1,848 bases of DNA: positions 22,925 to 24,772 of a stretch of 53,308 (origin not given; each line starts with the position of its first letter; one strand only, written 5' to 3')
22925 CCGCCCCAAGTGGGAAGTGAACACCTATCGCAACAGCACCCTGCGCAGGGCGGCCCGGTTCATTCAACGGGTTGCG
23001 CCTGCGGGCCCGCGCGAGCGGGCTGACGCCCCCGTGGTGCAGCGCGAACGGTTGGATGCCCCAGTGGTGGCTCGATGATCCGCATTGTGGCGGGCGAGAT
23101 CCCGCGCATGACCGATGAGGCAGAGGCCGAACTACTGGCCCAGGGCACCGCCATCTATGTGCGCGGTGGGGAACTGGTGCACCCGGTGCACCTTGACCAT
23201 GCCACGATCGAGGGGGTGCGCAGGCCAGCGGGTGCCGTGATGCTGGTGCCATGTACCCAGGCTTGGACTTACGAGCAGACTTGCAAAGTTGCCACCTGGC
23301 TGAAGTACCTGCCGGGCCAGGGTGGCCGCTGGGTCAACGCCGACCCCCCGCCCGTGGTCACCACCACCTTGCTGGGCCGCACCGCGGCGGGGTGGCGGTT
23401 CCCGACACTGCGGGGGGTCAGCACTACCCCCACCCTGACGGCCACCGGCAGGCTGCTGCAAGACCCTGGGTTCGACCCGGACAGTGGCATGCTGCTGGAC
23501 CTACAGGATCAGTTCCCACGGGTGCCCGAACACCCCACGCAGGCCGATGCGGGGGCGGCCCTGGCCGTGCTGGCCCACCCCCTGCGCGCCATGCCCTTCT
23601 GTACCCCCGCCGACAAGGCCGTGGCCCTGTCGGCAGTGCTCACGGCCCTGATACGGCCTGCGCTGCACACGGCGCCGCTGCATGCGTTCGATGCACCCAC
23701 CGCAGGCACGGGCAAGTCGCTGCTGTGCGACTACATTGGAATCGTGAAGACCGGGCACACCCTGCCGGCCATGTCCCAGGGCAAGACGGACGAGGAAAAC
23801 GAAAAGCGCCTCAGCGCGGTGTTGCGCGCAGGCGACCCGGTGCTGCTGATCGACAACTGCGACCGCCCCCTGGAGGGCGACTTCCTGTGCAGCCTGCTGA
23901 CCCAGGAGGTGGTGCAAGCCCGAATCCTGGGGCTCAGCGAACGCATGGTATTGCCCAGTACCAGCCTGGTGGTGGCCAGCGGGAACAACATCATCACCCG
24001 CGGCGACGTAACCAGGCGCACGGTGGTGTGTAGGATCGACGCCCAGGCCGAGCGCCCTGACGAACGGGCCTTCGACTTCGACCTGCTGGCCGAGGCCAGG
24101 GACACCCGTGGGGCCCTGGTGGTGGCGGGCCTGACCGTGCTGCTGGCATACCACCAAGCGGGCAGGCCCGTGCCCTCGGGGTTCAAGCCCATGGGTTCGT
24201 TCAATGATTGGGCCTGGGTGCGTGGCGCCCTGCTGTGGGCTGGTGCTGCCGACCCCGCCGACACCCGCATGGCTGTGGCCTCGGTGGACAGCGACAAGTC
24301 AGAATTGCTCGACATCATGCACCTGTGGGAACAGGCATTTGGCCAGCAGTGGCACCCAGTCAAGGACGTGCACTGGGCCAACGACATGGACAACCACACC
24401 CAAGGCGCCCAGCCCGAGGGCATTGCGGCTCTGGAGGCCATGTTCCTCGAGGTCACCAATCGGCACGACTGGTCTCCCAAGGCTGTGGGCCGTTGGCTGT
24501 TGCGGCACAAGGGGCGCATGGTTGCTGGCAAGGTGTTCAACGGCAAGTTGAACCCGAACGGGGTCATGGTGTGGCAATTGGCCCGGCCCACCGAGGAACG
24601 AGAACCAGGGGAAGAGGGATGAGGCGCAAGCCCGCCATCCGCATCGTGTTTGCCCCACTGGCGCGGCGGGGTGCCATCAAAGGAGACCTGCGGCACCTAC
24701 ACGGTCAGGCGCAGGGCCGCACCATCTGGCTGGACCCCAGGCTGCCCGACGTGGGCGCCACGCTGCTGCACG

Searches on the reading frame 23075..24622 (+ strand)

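Call 7: search_protein_families(library=pfam, proteins=[window:23075-24622:+], max_evalue=0.01)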
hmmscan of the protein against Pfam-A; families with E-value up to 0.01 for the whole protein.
window:23075-24622:+ (515 aa): 0 families

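Call 56: search_protein_families(library=phrogs, proteins=[window:23075-24622:+], max_evalue=0.01)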
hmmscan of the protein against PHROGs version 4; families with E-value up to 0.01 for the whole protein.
window:23075-24622:+ (515 aa): 3 families
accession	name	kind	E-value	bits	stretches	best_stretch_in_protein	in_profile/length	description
phrog_29234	-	unknown function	3e-120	403.7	1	2-504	359-863/887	-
phrog_10537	-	unknown function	1.3e-38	133.5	1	108-438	821-1164/1229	-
phrog_19930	-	DNA, RNA and nucleotide metabolism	2.7e-16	60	1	97-425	469-798/865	DNA polymerase/primase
